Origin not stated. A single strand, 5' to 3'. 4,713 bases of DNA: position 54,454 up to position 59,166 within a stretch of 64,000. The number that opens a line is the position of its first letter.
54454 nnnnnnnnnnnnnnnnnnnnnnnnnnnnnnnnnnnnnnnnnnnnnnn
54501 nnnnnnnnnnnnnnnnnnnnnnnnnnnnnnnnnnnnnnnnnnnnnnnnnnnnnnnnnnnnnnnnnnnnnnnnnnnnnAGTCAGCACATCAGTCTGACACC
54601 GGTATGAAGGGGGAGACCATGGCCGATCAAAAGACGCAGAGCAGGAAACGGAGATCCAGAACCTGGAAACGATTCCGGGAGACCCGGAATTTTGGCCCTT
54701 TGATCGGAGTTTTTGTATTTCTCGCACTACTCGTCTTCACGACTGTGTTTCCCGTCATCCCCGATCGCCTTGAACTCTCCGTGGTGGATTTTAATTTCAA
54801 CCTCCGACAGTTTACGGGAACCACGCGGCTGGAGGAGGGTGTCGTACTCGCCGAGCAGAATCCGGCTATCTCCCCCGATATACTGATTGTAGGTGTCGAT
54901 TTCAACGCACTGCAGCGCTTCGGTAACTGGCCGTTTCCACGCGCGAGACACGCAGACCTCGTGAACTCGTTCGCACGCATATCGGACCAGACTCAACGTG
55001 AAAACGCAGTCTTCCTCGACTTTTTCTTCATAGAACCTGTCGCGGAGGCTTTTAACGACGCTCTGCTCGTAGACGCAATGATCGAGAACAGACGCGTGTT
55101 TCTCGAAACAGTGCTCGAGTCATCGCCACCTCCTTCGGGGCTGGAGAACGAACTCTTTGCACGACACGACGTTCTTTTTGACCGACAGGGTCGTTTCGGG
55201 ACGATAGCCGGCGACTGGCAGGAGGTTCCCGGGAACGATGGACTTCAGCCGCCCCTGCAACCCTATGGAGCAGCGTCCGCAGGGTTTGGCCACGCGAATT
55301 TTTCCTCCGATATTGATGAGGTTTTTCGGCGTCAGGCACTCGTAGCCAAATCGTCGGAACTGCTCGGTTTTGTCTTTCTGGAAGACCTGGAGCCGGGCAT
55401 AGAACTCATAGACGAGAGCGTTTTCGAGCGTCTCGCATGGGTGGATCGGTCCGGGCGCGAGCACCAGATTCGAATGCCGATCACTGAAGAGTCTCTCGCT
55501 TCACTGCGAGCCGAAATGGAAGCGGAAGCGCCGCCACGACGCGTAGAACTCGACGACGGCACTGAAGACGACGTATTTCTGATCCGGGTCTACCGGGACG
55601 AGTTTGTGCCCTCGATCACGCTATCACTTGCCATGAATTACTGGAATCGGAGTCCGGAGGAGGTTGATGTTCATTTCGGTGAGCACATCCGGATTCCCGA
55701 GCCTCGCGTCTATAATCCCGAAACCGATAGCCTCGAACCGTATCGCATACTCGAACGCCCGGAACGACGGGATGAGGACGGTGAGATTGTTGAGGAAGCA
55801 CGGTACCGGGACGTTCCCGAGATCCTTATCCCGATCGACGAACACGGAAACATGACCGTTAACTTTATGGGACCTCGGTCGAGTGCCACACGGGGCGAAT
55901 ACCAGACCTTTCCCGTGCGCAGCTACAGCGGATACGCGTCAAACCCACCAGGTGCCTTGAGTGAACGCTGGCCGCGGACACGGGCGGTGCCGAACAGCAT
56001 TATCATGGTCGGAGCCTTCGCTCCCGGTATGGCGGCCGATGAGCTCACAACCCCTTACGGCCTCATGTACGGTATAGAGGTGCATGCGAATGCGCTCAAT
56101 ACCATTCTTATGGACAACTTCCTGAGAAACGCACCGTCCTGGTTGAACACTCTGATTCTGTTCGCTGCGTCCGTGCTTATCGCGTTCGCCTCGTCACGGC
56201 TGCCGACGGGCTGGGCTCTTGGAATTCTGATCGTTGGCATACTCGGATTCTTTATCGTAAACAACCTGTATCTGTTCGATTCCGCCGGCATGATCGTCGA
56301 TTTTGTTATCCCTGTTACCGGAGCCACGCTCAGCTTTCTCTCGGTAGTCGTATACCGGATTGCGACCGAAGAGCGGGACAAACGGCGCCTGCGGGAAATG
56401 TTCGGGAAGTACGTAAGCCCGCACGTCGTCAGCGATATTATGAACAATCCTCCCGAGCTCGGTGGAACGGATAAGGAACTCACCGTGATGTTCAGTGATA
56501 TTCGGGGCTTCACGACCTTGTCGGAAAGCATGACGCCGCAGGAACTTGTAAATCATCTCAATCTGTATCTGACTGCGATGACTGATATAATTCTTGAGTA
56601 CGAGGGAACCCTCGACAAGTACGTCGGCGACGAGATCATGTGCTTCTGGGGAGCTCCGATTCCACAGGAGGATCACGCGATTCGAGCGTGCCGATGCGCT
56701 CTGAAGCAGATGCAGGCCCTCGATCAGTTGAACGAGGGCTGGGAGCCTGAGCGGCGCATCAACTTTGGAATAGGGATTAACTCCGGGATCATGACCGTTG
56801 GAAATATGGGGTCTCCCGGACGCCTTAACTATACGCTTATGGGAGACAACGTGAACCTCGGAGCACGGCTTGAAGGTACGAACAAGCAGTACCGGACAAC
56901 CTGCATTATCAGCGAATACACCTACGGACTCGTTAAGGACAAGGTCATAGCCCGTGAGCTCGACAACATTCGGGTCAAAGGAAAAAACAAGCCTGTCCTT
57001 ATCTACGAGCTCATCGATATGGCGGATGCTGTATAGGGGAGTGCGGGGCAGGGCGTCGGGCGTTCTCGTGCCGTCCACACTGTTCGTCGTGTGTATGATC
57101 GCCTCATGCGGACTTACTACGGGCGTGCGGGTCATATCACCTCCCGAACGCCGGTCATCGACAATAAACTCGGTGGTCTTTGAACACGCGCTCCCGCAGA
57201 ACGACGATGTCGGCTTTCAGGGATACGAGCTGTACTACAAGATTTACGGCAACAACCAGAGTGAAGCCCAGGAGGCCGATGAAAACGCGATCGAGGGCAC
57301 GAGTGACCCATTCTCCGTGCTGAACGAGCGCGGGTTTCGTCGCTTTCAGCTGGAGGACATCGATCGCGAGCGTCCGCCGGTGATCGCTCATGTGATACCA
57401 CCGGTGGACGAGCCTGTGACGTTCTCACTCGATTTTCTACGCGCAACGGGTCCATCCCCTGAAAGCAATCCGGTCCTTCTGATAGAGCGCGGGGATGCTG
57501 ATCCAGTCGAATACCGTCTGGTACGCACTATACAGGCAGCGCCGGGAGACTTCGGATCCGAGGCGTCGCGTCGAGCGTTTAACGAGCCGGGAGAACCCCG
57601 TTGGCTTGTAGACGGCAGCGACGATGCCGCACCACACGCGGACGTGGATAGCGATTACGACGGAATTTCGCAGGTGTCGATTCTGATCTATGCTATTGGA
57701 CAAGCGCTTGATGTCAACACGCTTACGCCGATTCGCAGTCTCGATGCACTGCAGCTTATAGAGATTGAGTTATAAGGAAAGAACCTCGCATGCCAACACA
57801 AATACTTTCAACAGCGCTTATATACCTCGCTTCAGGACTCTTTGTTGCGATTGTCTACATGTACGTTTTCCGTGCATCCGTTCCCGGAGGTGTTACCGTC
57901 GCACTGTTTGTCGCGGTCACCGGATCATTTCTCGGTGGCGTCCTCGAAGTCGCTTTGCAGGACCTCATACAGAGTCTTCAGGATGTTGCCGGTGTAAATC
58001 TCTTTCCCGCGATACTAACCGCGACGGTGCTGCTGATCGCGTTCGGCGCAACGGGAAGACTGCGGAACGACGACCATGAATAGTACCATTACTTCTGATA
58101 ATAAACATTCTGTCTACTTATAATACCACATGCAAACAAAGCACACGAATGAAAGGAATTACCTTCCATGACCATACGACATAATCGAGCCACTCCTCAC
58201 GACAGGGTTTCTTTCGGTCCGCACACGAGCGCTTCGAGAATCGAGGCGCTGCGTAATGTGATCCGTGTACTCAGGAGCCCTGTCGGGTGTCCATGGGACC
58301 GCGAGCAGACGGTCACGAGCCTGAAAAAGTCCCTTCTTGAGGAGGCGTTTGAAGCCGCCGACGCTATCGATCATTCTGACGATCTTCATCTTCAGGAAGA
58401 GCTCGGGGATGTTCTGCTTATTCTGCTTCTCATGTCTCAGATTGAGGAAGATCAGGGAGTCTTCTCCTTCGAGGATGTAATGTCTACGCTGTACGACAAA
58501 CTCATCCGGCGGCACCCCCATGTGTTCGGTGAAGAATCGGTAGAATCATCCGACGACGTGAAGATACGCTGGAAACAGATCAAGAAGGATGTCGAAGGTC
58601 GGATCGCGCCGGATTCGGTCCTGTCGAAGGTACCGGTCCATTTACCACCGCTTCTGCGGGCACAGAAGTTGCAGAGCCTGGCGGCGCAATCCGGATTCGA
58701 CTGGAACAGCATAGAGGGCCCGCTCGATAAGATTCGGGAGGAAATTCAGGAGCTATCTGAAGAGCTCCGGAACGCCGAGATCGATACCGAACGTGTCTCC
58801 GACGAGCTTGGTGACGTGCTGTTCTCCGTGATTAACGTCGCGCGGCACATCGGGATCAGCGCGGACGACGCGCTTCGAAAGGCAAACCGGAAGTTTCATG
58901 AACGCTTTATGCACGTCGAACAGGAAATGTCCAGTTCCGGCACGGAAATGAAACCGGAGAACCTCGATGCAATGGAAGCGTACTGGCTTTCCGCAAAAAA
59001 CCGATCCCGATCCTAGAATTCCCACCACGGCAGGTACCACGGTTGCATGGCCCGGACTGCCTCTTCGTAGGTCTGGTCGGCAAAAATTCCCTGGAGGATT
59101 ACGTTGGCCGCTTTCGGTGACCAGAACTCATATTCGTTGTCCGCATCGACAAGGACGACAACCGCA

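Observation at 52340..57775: GAF-sigma54 activator two genes from a CHASE2 class-III cyclase: possible envelope-signal to cNMP to sigma54 circuit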

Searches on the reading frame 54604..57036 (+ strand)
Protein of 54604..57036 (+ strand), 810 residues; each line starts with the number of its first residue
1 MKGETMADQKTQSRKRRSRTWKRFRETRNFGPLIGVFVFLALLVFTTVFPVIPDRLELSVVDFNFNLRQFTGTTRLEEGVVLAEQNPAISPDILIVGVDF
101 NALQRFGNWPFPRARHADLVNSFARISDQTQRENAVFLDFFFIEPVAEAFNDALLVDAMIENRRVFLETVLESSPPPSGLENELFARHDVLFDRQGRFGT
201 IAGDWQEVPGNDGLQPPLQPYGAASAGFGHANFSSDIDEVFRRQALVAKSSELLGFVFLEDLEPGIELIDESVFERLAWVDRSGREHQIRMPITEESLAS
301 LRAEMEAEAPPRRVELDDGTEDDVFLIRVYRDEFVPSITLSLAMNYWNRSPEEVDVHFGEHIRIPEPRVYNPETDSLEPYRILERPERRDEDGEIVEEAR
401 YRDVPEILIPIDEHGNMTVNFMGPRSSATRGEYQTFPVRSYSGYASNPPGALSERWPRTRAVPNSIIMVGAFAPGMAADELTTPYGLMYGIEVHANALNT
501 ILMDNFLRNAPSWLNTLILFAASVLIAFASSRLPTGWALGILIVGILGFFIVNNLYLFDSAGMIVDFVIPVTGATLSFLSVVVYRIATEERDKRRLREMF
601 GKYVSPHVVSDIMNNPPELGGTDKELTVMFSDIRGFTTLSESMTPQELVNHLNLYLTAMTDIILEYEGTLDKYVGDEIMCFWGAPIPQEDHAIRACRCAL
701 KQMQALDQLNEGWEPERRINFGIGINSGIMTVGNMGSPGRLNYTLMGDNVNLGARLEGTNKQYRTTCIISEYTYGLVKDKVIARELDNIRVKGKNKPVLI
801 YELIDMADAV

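Call 3: search_protein_families(library=pfam, proteins=[window:54604-57036:+], max_evalue=0.01)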
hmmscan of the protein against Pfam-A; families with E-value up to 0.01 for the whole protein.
window:54604-57036:+ (810 aa): 2 families
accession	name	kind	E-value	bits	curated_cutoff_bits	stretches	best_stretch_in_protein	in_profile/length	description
PF05226.16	CHASE2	-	3.9e-32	112.3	26.3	1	43-525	5-254/257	CHASE2 domain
PF00211.25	Guanylate_cyc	-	3.9e-23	82.4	21.9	1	624-797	7-176/183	Adenylate and Guanylate cyclase catalytic domain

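Call 4: search_protein_families(library=ncbifam, proteins=[window:54604-57036:+], max_evalue=0.01)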
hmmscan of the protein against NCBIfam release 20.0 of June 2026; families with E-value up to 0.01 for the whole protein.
window:54604-57036:+ (810 aa): 1 family
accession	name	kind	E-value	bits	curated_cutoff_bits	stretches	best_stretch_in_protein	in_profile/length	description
TIGR03903.1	TOMM_kin_cyc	equivalog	0.00039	18.4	705.75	1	645-731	311-399/1267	TOMM system kinase/cyclase fusion protein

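Call 42: find_related_loci(query=window:54604-57036:+, collection=metagenome_contigs, flank=6000)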
Query window:54604-57036:+ (810 aa) in metagenome_contigs; peptide patterns used: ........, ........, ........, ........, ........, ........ (x = any residue, [..] = any of these).
186 stretches matched a pattern; 132 encode a relative of the query (tblastn E <= 1e-3); the best 80 are kept; 80 distinct loci.
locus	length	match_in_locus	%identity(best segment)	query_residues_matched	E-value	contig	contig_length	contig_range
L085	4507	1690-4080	60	2-810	0e+0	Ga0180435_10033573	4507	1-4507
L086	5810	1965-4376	59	2-809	0e+0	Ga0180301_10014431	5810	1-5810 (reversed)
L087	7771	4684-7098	58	4-810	0e+0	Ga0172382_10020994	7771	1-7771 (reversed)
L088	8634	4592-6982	59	2-810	0e+0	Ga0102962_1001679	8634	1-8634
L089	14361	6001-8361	60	23-810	0e+0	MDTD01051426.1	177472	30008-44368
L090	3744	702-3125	57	2-808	0e+0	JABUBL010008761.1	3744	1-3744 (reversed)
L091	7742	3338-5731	57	14-810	0e+0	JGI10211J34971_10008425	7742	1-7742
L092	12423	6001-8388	58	16-810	0e+0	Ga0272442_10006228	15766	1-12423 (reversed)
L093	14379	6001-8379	59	13-810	0e+0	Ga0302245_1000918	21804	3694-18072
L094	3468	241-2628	57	13-810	0e+0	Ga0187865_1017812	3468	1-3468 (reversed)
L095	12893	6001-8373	55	14-806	0e+0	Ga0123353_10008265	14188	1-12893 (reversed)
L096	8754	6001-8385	55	10-806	0e+0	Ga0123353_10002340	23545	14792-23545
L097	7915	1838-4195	57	23-810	0e+0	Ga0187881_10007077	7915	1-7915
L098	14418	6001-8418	56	3-810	0e+0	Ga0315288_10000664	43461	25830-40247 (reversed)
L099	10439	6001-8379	57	18-810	0e+0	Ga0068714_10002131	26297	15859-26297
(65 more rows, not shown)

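Call 66: search_protein_families(library=pfam, proteins=[L095:4195-5244:+], max_evalue=0.001)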
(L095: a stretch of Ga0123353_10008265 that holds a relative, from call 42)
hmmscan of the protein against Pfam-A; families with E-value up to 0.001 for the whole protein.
L095:4195-5244:+ (349 aa): 6 families
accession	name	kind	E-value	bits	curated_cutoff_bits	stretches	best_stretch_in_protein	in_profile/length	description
PF00158.32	Sigma54_activat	-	1.6e-67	226.8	20.2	1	19-185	1-167/168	Sigma-54 interaction domain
PF14532.12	Sigma54_activ_2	-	1.8e-24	87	25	1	20-190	1-138/138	Sigma-54 interaction domain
PF25601.1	AAA_lid_14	-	2.2e-17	63.1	27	1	191-264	1-79/87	AAA+ ATPase lid domain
PF00004.35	AAA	-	4.4e-06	27.6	21.2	1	43-161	1-110/131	ATPase family associated with various cellular activities (AAA)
PF07728.20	AAA_5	-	2.2e-05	24.9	22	1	42-161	1-123/139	AAA domain (dynein-related subfamily)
PF02954.25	HTH_8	-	8.5e-05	22.7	22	1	277-311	7-41/42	Bacterial regulatory protein, Fis family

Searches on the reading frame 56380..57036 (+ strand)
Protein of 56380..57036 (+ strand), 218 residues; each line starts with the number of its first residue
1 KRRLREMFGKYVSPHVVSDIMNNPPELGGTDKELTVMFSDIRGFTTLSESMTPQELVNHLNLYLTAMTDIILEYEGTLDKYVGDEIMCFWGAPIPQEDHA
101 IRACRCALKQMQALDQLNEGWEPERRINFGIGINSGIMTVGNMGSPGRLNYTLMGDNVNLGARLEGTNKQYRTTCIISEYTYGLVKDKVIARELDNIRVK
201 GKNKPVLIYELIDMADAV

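Call 35: search_solved_structures(query=window:56380-57036:+, max_evalue=0.00001, show_alignments=4)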
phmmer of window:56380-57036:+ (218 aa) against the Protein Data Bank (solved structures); distinct sequences matched with E-value up to 0.00001: 53.
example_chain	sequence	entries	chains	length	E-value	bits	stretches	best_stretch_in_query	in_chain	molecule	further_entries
3r5g_A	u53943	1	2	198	8e-39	136.6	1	31-214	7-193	CyaB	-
6fht_A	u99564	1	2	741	9.1e-39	136.4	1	3-213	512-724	Bacteriophytochrome,Adenylate cyclase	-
2w01_A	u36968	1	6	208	3.4e-34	121.5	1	26-213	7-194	ADENYLATE CYCLASE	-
1wc0_A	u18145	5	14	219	1.5e-26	96.5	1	32-207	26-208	ADENYLATE CYCLASE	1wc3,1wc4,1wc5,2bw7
1wc1_A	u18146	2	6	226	1.9e-26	96.2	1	32-207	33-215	ADENYLATE CYCLASE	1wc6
5x4t_A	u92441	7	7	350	1.5e-21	80.1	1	8-211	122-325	Photoactivated adenylyl cyclase | Family 3 adenylate cyclase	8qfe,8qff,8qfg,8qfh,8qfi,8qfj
9f1z_A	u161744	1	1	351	1.5e-21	80.1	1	8-211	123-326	Family 3 adenylate cyclase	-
5x4u_A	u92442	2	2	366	1.7e-21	80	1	8-211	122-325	Photoactivated adenylyl cyclase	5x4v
4yus_A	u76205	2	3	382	1.9e-21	79.8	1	8-211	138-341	Family 3 adenylate cyclase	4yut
9f1w_A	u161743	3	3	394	2e-21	79.7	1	8-211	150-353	Family 3 adenylate cyclase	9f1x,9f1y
6aoa_A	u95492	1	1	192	1.2e-20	77.2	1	33-205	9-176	Bacterio-rhodopsin/guanylyl cyclase 1 fusion protein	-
5mbg_A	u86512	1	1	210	3.2e-20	75.8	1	34-210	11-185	Beta subunit of photoactivated adenylyl cyclase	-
6ao9_A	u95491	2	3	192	3.3e-20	75.8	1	33-205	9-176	Bacterio-rhodopsin/guanylyl cyclase 1 fusion protein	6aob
5mbk_A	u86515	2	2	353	5.5e-20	75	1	30-209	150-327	Beta subunit of photoactivated adenylyl cyclase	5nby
5m27_A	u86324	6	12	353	5.5e-20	75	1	30-209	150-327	Beta subunit of photoactivated adenylyl cyclase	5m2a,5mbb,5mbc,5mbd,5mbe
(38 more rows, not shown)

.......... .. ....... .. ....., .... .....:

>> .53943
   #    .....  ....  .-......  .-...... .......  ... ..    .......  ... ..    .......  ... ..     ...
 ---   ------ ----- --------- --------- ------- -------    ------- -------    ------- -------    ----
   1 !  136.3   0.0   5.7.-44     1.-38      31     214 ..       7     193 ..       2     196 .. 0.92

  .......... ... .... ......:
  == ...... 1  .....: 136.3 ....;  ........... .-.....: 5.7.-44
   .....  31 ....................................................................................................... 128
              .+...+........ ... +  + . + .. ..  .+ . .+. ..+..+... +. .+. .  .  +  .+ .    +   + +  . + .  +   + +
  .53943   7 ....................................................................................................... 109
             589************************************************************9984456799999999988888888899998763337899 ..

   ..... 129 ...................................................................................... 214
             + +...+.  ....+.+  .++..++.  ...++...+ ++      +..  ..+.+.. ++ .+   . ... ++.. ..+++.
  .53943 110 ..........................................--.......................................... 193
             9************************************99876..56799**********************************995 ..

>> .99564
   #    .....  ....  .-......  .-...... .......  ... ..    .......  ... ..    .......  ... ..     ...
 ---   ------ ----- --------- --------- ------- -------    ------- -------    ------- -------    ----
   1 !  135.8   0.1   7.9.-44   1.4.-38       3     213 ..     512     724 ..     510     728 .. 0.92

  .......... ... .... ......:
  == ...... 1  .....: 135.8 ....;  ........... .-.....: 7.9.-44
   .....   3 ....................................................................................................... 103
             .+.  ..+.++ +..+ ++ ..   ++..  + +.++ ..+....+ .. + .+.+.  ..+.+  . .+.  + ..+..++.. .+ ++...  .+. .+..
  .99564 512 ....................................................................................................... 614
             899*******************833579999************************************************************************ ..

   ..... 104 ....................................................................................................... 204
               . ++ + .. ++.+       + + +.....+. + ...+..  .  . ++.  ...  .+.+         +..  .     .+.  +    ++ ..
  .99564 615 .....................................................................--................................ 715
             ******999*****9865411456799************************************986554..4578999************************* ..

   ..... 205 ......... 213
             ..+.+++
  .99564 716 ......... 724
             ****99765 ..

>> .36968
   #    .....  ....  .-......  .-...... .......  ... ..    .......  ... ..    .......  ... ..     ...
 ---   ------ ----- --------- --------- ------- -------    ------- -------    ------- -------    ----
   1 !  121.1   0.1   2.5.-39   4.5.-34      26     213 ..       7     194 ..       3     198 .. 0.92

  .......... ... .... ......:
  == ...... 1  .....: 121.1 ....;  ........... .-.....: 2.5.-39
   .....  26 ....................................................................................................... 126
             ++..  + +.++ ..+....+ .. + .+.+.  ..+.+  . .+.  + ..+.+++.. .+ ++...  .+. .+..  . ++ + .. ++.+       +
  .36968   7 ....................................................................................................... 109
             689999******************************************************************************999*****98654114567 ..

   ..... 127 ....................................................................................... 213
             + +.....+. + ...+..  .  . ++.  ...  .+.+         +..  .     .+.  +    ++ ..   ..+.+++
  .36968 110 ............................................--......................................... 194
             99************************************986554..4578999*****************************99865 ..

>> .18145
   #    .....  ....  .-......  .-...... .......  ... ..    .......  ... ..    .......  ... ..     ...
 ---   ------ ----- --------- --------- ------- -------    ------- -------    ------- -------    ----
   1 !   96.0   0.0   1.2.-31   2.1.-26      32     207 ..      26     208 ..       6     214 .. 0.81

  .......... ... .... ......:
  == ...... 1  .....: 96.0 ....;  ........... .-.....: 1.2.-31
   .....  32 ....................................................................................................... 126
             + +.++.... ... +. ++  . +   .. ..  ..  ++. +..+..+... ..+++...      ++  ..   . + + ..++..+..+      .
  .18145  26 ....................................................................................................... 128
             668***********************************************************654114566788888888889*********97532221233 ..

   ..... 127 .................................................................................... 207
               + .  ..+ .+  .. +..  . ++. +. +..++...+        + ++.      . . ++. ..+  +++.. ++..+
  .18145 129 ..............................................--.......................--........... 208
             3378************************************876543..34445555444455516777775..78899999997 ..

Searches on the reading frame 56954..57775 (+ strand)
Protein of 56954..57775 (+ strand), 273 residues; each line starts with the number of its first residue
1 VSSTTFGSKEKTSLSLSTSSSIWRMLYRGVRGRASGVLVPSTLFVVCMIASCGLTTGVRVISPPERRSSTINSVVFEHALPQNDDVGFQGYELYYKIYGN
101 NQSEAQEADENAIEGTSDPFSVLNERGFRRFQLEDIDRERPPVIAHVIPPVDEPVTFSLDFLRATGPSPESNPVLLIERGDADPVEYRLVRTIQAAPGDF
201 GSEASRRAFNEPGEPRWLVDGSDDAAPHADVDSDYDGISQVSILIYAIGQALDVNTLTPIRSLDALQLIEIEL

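Call 3: search_protein_families(library=pfam, proteins=[window:56954-57775:+], max_evalue=0.01)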
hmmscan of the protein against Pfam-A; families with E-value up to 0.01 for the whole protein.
window:56954-57775:+ (273 aa): 0 families

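Call 4: search_protein_families(library=ncbifam, proteins=[window:56954-57775:+], max_evalue=0.01)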
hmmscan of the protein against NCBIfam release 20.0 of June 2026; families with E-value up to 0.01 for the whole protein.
window:56954-57775:+ (273 aa): 0 families

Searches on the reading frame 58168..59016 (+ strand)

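Call 3: search_protein_families(library=pfam, proteins=[window:58168-59016:+], max_evalue=0.01)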
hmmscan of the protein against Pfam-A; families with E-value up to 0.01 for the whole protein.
window:58168-59016:+ (282 aa): 3 families
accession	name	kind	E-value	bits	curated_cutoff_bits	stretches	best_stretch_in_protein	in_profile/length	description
PF03819.22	MazG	-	4.3e-35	120.2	22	2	47-120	1-74/74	MazG nucleotide pyrophosphohydrolase domain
PF01503.22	PRA-PH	-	1e-06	29.5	21.3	1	185-242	30-85/86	Phosphoribosyl-ATP pyrophosphohydrolase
PF12643.12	MazG-like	-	2.8e-06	27.9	27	0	204-245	28-69/85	MazG-like family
